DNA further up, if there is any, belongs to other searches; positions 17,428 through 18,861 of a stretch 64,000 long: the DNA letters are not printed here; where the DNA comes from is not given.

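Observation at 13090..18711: Five-gene operon coupling an indoleamine 2,3-dioxygenase homologue to two amino-acid transporters and a secreted acid-sphingomyelinase-like phosphoesterase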

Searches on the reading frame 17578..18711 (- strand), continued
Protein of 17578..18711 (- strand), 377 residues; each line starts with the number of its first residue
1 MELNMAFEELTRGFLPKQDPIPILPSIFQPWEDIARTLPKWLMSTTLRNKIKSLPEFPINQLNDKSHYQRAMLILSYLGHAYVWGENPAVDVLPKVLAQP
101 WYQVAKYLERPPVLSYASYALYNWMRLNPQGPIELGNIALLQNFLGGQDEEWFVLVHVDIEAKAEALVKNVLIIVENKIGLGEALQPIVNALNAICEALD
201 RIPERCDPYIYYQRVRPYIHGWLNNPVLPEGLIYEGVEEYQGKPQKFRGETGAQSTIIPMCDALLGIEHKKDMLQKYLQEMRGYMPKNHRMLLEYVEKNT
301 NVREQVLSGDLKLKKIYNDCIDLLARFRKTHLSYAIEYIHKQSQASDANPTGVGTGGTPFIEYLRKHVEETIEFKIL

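Call 13: find_encoding_contigs(protein=P0020, flank=8000, max_places=3)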
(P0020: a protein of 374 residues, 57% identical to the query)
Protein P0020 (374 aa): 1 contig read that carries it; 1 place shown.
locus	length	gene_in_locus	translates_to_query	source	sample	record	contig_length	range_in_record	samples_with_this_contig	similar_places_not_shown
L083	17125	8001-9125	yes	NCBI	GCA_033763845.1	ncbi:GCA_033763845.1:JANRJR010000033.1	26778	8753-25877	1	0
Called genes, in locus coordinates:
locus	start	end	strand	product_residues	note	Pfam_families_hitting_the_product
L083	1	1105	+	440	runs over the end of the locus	PF00344:SecY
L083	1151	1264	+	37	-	PF00444:Ribosomal_L36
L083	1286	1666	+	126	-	PF00416:Ribosomal_S13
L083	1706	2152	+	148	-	PF00411:Ribosomal_S11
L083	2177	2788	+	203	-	PF00163:Ribosomal_S4, PF01479:S4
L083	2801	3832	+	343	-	PF01193:RNA_pol_L, PF01000:RNA_pol_A_bac, PF03118:RNA_pol_A_CTD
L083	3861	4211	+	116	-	PF01196:Ribosomal_L17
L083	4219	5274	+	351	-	PF03435:Sacchrp_dh_NADP, PF16653:Sacchrp_dh_C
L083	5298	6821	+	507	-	PF00171:Aldedh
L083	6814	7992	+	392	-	PF02771:Acyl-CoA_dh_N, PF02770:Acyl-CoA_dh_M, PF00441:Acyl-CoA_dh_1, PF08028:Acyl-CoA_dh_2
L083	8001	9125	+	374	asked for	PF01231:IDO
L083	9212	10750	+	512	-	PF00324:AA_permease, PF13520:AA_permease_2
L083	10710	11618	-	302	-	PF03331:LpxC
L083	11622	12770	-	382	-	PF00091:Tubulin, PF12327:FtsZ_C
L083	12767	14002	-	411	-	PF11104:PilM_2 (faint), PF14450:FtsA, PF02491:SHS2_FTSA, PF06723:MreB_Mbl, PF06277:EutA (weak), PF14450:FtsA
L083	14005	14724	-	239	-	PF08478:POTRA_1, PF03799:FtsQ_DivIB_C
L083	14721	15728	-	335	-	PF01820:Dala_Dala_lig_N, PF02222:ATP-grasp, PF02655:ATP-grasp_3 (weak), PF07478:Dala_Dala_lig_C, PF13535:ATP-grasp_4 (weak)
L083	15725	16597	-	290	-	PF01565:FAD_binding_4, PF02873:MurB_C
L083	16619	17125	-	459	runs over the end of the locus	PF01225:Mur_ligase, PF08245:Mur_ligase_M, PF02875:Mur_ligase_C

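Call 14: find_encoding_contigs(protein=P0001, flank=10000, max_places=3)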
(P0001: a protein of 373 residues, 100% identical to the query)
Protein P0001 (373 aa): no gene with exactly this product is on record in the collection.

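Call 15: find_encoding_contigs(protein=P0105, flank=8000, max_places=3)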
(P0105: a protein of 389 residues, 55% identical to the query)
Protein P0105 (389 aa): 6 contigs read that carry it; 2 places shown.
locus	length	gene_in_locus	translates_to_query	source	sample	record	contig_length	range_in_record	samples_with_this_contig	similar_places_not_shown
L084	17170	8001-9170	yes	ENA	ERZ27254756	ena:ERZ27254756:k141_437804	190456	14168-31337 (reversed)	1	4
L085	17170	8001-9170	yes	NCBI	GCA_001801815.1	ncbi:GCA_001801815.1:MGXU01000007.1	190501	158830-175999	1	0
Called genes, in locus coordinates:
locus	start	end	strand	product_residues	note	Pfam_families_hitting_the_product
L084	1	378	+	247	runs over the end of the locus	PF00485:PRK, PF13238:AAA_18, PF20720:nSTAND3 (weak)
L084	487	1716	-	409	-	PF00083:Sugar_tr (weak), PF07690:MFS_1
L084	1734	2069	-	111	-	PF01588:tRNA_bind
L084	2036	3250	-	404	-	PF00144:Beta-lactamase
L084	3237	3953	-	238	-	PF01427:Peptidase_M15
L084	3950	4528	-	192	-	PF03352:Adenine_glyco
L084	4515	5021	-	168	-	PF01035:DNA_binding_1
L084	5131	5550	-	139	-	-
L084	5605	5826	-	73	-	PF20075:DUF6471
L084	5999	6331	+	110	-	-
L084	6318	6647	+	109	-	PF21716:dnstrm_HI1420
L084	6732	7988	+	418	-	-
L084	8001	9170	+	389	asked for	PF01231:IDO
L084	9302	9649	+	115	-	PF00076:RRM_1, PF14605:Nup35_RRM_2 (weak)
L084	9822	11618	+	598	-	PF00270:DEAD, PF04851:ResIII, PF00271:Helicase_C, PF25399:DeaD_dimer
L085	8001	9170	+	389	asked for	PF01231:IDO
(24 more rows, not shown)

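Call 29: search_protein_families(library=pfam, alignment_id=A2, max_evalue=0.00001)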
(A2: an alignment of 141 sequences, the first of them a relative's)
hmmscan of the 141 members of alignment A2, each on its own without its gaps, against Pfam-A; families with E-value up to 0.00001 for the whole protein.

A. member 1, L001:7573-7974:+ (133 aa): 1 family
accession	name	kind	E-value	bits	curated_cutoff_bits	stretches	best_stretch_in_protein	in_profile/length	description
PF01925.25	TauE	-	2.1e-24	86.9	32.6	1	15-129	124-237/237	Sulfite exporter TauE/SafE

B. families by the number of members that match (of 141 scanned): 119 families (the first 25 are shown)
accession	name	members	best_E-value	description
PF00005.33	ABC_tran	11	5.7e-62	ABC transporter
PF08352.17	oligo_HPY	11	3.5e-19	Oligopeptide/dipeptide transporter, C-terminal region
PF13304.12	AAA_21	11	1e-13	AAA domain, putative AbiEii toxin, Type IV TA system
PF00171.27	Aldedh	9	7.8e-143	Aldehyde dehydrogenase family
PF02463.25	SMC_N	9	2.6e-12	RecF/RecN/SMC N terminal domain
PF05649.18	Peptidase_M13_N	8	5.1e-119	Peptidase family M13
PF01431.27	Peptidase_M13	8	3.8e-78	Peptidase family M13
PF00118.29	Cpn60_TCP1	7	1.4e-79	TCP-1/cpn60 chaperonin family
PF01053.26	Cys_Met_Meta_PP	5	1.2e-155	Cys/Met metabolism PLP-dependent enzyme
PF24481.2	CT398_CC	5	5.4e-46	CT398-like coiled coil hairpin domain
PF00696.33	AA_kinase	5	5.6e-44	Amino acid kinase family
PF08570.15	DUF1761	5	2.6e-20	Protein of unknown function (DUF1761)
PF01472.26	PUA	5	3.3e-19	PUA domain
PF02591.20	Zn_ribbon_9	5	2e-09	C4-type zinc ribbon domain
PF13401.12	AAA_22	5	9.3e-09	AAA domain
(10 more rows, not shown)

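Call 61: predict_structure(alignment_id=A3)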
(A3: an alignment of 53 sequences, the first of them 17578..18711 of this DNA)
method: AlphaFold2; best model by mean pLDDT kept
length: 377 residues; sequences in the alignment: 53
mean_pLDDT: 89.2   pTM: 0.89
mean pLDDT of the five models: 89.2, 88.8, 88.8, 87.8, 87.7
residues with pLDDT >= 90: 246; 70-90: 104; 50-70: 17; < 50: 10
segments of 3 or more residues with pLDDT < 50: 348-352, 354-357
pLDDT, mean of each block of 10 residues (from residue 1): 83 93 98 94 92 98 96 94 91 98 95 78 95 96 84 92 95 91 96 97 85 73 83 97 87 74 97 87 88 95 96 98 96 82 57 53 90 97
secondary structure, 60 per line:
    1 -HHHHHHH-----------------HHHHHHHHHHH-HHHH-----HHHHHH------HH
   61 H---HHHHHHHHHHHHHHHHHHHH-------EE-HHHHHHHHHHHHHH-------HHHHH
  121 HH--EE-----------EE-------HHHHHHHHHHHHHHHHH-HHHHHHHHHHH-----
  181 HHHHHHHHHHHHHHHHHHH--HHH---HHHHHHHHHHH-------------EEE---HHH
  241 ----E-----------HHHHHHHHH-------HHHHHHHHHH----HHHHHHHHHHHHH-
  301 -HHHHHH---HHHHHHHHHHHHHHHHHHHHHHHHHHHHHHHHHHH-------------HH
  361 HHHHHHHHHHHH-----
elements in order: H2-8 H26-36 H38-41 H47-52 H65-84 H95-108 H116-122 H147-163 H165-175 H181-199 H208-218 E232-234 H257-265 H273-282 H287-299 H302-307 H311-345 H359-372

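Call 66: fold_search(model_id=the predicted structure, library=pdb)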
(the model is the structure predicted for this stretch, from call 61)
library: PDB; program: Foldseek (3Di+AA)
matches with E <= 10: 526; with E <= 0.001: 172
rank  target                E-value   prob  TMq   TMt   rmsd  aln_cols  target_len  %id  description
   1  9uz1_A                3.6e-24  1.00  0.91  0.47   2.8       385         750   31  Crystal structure of the indoleamine 2,3-dioxygenagse 2 (IDO2) H143Y mutant complexed with L-Trp (released 2026-04-08)
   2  9uz0_A                6.2e-24  1.00  0.91  0.47   2.5       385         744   31  Crystal structure of the indoleamine 2,3-dioxygenagse 2 (IDO2) as resting state (released 2026-04-08)
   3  21om_A                7.1e-24  1.00  0.91  0.47   2.4       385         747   31  Crystal structure of the indoleamine 2,3-dioxygenagse 2 (IDO2) complexed with 5-hydroxy-L-Trp (released 2026-04-08)
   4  9uyy_A                7.8e-24  1.00  0.91  0.47   3.0       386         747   30  Crystal structure of the indoleamine 2,3-dioxygenagse 2 (IDO2) complexed with L-Trp (released 2026-04-08)
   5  21oo_A                8.9e-24  1.00  0.91  0.47   2.8       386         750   31  Crystal structure of the indoleamine 2,3-dioxygenagse 2 (IDO2) H143Y mutant complexed with 5-methyl-L-Trp (released 2026-04-08)
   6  9uz5_A                1.0e-23  1.00  0.91  0.47   2.9       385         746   30  Crystal structure of the indoleamine 2,3-dioxygenagse 2 (IDO2) complexed with 5-methyl-L-Trp (released 2026-04-08)
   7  9uz3_A                2.1e-23  1.00  0.91  0.47   2.4       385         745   31  Crystal structure of the indoleamine 2,3-dioxygenagse 2 (IDO2) complexed with D-Trp (released 2026-04-08)
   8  9uyz_A                2.4e-23  1.00  0.91  0.47   2.1       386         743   30  Crystal structure of the indoleamine 2,3-dioxygenagse 2 (IDO2) complexed with 5-HT (released 2026-04-08)
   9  7nge_C                2.4e-23  1.00  0.89  0.89   2.2       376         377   32  Crystal structure of L-Trp/Indoleamine 2,3-dioxygenagse 1 (hIDO1) complex with the JK-loop refined in the closed confo (released 2021-12-29)
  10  9uz4_A                2.9e-23  1.00  0.91  0.47   3.1       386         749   30  Crystal structure of the indoleamine 2,3-dioxygenagse 2 (IDO2) complexed with 5-methoxy-L-Trp (released 2026-04-08)
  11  21ok_A                3.2e-23  1.00  0.91  0.47   2.9       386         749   31  Crystal structure of the indoleamine 2,3-dioxygenagse 2 (IDO2) H143Y mutant complexed with 5-methoxy-L-Trp (released 2026-04-08)
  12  9uz2_A                4.0e-23  1.00  0.91  0.47   2.4       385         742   31  Crystal structure of the indoleamine 2,3-dioxygenagse 2 (IDO2) complexed with Cyanide ion (released 2026-04-08)
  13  6kps_A                7.2e-23  1.00  0.89  0.91   2.0       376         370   31  Crystal structure of indoleamine 2,3-dioxygenagse 1 (IDO1) in complex with compound 36 (released 2020-03-25)
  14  7p0r_A                7.6e-23  1.00  0.89  0.90   2.8       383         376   32  Crystal structure of L-Trp/Indoleamine 2,3-dioxygenase (hIDO1) complex with the JK-loop refined in the intermediate co (released 2021-12-29)
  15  6e44_A                8.3e-23  1.00  0.88  0.90   2.6       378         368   30  CRYSTAL STRUCTURE OF HUMAN INDOLEAMINE 2,3-DIOXYGENASE 1 (IDO1) free enzyme in the ferric state (released 2018-11-14)
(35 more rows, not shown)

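Call 67: find_encoding_contigs(protein=P0019, flank=7000, max_places=2)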
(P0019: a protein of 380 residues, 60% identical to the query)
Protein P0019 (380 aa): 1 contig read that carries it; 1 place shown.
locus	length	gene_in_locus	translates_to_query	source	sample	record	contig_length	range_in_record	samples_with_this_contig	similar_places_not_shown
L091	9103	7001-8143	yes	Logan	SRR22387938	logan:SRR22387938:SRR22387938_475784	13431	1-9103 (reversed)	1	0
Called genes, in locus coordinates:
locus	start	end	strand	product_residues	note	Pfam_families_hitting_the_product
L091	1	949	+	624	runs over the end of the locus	PF13721:SecD-TM1, PF07549:Sec_GG (faint), PF21760:SecD_1st, PF22599:SecDF_P1_head, PF02355:SecD_SecF_C, PF03176:MMPL (weak)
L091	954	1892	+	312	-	PF07549:Sec_GG, PF02355:SecD_SecF_C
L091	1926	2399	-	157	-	-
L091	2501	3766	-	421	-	PF00270:DEAD, PF04851:ResIII, PF00271:Helicase_C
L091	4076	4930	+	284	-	PF25973:BSH_CzcB (weak), PF25917:BSH_RND (weak), PF25876:HH_MFP_RND (weak)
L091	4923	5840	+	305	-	PF00005:ABC_tran, PF13304:AAA_21 (faint)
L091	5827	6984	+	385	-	PF12679:ABC2_membrane_2, PF12698:ABC2_membrane_3, PF01061:ABC2_membrane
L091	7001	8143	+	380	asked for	PF01231:IDO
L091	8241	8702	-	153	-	PF02566:OsmC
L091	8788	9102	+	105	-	?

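Call 68: find_encoding_contigs(protein=P0047, flank=7000, max_places=2)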
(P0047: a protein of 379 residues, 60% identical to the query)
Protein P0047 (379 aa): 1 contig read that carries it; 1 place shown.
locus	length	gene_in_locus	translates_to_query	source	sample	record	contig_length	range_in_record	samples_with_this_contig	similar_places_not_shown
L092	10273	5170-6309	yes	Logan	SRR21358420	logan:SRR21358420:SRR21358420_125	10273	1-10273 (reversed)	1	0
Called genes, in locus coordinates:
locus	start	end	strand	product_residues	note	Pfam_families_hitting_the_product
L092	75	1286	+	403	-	PF00375:SDF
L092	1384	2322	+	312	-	PF00892:EamA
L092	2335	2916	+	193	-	-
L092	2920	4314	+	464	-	PF12796:Ank_2, PF13637:Ank_4, PF13857:Ank_5 (faint), PF00023:Ank (weak), PF13637:Ank_4, PF00023:Ank, PF12796:Ank_2 (weak), PF13606:Ank_3 (weak)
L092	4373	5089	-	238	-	PF05448:AXE1 (weak), PF12740:PETase (faint), PF01738:DLH, PF12146:Hydrolase_4 (faint), PF00326:Peptidase_S9 (faint), PF02230:Abhydrolase_2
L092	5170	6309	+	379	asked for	PF01231:IDO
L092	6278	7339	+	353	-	PF01156:IU_nuc_hydro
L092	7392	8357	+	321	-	PF08240:ADH_N, PF00107:ADH_zinc_N, PF13602:ADH_zinc_N_2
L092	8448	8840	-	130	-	PF00216:Bac_DNA_binding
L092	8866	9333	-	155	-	-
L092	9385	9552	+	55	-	-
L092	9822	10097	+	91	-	PF00313:CSD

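Call 69: find_encoding_contigs(protein=P0007, flank=7000, max_places=2)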
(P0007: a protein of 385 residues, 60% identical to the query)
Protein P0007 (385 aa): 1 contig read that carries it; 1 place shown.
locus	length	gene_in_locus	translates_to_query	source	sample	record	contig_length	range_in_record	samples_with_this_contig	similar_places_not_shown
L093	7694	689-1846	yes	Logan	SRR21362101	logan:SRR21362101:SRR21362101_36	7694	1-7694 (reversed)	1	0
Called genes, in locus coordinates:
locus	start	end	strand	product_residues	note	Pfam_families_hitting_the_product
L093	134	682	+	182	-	PF01965:DJ-1_PfpI, PF00117:GATase (weak)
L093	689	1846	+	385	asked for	PF01231:IDO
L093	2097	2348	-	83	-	PF11373:DUF3175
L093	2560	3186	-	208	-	PF02798:GST_N, PF13417:GST_N_3 (weak), PF13409:GST_N_2, PF00043:GST_C, PF14497:GST_C_3 (weak), PF13410:GST_C_2 (weak)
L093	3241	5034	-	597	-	PF00270:DEAD, PF00271:Helicase_C, PF16124:RecQ_Zn_bind, PF09382:RQC, PF00570:HRDC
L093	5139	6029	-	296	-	-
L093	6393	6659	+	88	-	-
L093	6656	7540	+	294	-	PF03851:UvdE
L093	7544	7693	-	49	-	?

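Call 75: search_dna_similar(query=window:17578-18711:-, collection=plasmids, mode=protein, max_rows=25)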
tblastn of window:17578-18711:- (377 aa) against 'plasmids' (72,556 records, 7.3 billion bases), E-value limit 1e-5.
Records with a match: 16; places in all: 16; records where one place covers at least 80% of the query: 15.
Best place of each record, by identity: <60% 16.
By first word of the organism name: Bacillus 6; Haladaptatus 3; Methylocystis 2; Natronococcus 2; Sphingobium 1; Halomicrococcus 1; Natronosalvus 1.
By predicted mobility (MOB-suite, as given by PLSDB): non-mobilizable 11; mobilizable 5.
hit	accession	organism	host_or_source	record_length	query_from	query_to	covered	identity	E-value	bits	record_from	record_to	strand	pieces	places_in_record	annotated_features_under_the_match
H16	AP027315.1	Sphingobium sp. TomMM15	-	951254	12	371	95%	44.6%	1e-95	319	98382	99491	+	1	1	hypothetical protein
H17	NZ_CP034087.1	Methylocystis rosea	cell culture,groundwater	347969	12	371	95%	39.7%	7e-64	227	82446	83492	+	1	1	hypothetical protein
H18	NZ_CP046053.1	Methylocystis heyeri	cell culture,Sphagnum peat bog lake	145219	12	371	95%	37.5%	9e-62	221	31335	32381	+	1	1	indoleamine 2,3-dioxygenase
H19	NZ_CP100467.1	Halomicrococcus gelatinilyticus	cell culture,sediment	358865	12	373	96%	35.1%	3e-61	220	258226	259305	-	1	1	hypothetical protein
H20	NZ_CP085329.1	Haladaptatus salinisoli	cell culture,saline soil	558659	13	376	97%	34.5%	5e-57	207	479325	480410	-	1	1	indoleamine 2,3-dioxygenase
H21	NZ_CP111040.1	Haladaptatus caseinilyticus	cell culture,sediment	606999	12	376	97%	33.6%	4e-59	214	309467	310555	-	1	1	hypothetical protein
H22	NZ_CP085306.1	Haladaptatus pallidirubidus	cell culture,saline soil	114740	12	376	97%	33.6%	5e-56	204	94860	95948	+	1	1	indoleamine 2,3-dioxygenase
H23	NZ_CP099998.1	Natronosalvus halobius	cell culture,sediment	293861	12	341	88%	32.5%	7e-48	181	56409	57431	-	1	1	indoleamine 2,3-dioxygenase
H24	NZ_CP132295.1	Natronococcus sp. AD-5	cell culture,sediment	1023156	11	339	87%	32.4%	3e-46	176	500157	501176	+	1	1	record has no annotation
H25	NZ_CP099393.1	Natronococcus sp. CG52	cell culture,salt lake sediment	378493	11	341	88%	31.4%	1e-47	181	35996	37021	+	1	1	indoleamine 2,3-dioxygenase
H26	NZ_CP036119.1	Bacillus mycoides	cell culture,soil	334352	49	373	86%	23.5%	2e-9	67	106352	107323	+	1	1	hypothetical protein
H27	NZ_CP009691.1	Bacillus mycoides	soil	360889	49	373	86%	23.5%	2e-9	67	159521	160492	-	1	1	hypothetical protein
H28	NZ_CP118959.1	Bacillus mycoides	Soil,Type strain bacterial culture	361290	49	373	86%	23.5%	2e-9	67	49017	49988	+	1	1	hypothetical protein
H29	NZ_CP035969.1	Bacillus mycoides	cell culture,soil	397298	49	373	86%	23.5%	2e-9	67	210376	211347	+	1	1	indoleamine 2,3-dioxygenase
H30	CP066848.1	Bacillus mycoides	single cell,soil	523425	49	373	86%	23.5%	2e-9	67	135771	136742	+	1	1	hypothetical protein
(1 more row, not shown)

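Call 76: get_annotated_region(hit=H16, flank=6000)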
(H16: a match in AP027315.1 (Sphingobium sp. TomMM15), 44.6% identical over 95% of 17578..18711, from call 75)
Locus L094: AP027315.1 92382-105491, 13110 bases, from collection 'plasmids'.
description: Sphingobium sp. TomMM15 plasmid pTomMM15a DNA, complete genome
organism: Sphingobium sp. TomMM15 (NCBI taxid 3028882)
taxonomy: Bacteria; Pseudomonadota; Alphaproteobacteria; Sphingomonadales; Sphingomonadaceae; Sphingobium; Sphingobium sp. TomMM15
host: -; source: -; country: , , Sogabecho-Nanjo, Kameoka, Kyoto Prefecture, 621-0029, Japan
typing (MOB-suite, as given by PLSDB): non-mobilizable
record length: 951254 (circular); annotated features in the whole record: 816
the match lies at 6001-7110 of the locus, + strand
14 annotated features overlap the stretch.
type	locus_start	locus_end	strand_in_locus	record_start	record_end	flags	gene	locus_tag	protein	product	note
CDS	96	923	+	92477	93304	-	-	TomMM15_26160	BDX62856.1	hypothetical protein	-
CDS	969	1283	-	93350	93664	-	-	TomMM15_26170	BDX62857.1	hypothetical protein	-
CDS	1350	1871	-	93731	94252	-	-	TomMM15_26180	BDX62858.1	MarR family transcriptional regulator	-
CDS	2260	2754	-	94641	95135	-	-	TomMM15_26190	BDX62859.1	hypothetical protein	-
CDS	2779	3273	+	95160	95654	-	-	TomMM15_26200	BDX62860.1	hypothetical protein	-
CDS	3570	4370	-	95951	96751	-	-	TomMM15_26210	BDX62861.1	membrane protein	-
CDS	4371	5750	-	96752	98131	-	nfeD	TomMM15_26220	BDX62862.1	serine protease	-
CDS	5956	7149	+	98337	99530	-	-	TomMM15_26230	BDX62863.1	hypothetical protein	-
CDS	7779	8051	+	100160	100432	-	-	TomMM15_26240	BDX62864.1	transposase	-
CDS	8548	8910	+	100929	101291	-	-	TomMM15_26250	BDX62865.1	hypothetical protein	-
CDS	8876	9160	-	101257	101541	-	-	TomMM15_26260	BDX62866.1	hypothetical protein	-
CDS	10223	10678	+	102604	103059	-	-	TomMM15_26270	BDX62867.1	hypothetical protein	-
CDS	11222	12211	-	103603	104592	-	-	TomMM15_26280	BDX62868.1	2-nitropropane dioxygenase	-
CDS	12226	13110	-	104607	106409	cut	-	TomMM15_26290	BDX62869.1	acyl-CoA synthetase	-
